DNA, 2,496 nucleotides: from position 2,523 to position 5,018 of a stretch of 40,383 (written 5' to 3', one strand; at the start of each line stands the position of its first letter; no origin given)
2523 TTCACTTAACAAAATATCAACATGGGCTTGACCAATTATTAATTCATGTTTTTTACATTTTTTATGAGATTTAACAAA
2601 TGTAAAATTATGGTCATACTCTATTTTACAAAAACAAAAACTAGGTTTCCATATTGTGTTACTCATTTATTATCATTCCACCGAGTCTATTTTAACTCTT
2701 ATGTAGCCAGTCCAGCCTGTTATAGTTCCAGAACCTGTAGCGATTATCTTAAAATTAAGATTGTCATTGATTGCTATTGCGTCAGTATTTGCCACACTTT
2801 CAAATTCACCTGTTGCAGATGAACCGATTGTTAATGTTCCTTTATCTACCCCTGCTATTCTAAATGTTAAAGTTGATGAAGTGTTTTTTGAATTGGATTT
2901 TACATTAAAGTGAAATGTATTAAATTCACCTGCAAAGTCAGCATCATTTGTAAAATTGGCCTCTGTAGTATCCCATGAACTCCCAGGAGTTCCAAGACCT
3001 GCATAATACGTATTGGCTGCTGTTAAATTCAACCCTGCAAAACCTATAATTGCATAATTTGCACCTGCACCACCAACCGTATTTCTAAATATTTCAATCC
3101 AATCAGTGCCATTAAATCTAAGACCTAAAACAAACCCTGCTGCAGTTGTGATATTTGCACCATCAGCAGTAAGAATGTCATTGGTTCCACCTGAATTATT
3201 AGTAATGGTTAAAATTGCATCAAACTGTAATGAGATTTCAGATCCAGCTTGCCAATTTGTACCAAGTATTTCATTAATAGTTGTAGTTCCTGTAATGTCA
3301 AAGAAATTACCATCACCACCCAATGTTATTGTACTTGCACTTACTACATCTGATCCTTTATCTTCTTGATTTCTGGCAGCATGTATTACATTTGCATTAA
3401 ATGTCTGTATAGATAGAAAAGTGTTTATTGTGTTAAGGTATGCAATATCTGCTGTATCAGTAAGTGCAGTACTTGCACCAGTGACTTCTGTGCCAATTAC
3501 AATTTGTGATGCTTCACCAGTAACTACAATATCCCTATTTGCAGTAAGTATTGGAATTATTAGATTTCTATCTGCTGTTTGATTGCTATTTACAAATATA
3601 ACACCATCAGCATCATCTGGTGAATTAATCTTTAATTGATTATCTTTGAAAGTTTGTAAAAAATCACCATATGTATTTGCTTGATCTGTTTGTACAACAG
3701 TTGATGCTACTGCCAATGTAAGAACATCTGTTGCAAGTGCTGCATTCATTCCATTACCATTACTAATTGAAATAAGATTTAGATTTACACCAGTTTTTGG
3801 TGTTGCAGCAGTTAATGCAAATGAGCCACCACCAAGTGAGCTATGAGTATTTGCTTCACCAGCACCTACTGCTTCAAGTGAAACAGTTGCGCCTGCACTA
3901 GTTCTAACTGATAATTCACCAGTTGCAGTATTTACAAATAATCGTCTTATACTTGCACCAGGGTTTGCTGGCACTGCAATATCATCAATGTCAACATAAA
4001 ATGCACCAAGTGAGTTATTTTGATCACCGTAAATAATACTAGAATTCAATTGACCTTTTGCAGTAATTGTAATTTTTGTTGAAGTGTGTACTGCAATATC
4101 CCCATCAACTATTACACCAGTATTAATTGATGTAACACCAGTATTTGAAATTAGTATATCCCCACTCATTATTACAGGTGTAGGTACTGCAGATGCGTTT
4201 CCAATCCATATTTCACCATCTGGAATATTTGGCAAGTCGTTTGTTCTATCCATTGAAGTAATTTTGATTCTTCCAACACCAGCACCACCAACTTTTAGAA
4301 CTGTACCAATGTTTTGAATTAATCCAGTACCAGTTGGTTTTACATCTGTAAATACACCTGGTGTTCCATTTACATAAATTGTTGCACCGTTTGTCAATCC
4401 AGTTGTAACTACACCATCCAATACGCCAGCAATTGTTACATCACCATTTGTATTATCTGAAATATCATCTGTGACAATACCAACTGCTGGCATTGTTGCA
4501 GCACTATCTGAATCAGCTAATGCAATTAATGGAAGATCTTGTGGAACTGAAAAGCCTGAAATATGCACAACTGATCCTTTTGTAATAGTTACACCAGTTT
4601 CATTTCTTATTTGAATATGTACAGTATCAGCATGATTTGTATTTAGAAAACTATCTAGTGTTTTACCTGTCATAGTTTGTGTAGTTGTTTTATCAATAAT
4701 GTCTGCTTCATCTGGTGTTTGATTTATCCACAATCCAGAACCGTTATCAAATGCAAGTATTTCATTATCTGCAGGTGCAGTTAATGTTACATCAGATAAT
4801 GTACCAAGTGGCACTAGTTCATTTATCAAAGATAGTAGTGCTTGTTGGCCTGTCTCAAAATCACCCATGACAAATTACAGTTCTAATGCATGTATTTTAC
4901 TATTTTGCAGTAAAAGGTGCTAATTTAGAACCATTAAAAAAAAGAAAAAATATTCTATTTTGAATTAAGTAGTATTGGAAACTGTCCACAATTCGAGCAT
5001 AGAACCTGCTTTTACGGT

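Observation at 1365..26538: Nine-member promoter family: TATA-like box about 30 nt upstream and an invariant (A)TGCTAC abutting the start codon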

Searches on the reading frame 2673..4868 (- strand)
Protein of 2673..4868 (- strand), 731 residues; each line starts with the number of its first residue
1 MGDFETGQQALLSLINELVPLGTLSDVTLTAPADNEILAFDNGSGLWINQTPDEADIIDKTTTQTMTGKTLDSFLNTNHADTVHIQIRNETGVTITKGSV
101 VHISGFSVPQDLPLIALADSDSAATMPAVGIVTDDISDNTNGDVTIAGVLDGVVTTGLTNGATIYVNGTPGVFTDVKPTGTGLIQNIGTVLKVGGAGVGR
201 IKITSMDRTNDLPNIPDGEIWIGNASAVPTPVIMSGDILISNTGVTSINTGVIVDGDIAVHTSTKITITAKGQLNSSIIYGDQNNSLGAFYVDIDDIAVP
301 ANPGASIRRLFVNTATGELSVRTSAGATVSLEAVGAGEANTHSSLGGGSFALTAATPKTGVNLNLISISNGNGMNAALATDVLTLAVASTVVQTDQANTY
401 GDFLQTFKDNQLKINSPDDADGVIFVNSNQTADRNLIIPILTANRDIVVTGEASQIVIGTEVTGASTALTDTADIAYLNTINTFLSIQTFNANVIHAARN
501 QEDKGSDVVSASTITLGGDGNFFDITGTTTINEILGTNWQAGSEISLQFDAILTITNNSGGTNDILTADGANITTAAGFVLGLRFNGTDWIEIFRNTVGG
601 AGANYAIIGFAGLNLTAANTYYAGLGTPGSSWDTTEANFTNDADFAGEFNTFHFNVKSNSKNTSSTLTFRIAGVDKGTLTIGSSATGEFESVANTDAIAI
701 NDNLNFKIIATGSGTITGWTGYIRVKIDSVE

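Call 6: search_protein_families(library=pfam, proteins=[window:2673-4868:-], max_evalue=0.01)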
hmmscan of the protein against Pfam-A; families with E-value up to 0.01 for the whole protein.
window:2673-4868:- (731 aa): 0 families

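Call 34: search_protein_families(library=phrogs, proteins=[window:2673-4868:-], max_evalue=0.001)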
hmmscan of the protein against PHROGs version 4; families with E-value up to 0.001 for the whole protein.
window:2673-4868:- (731 aa): 0 families
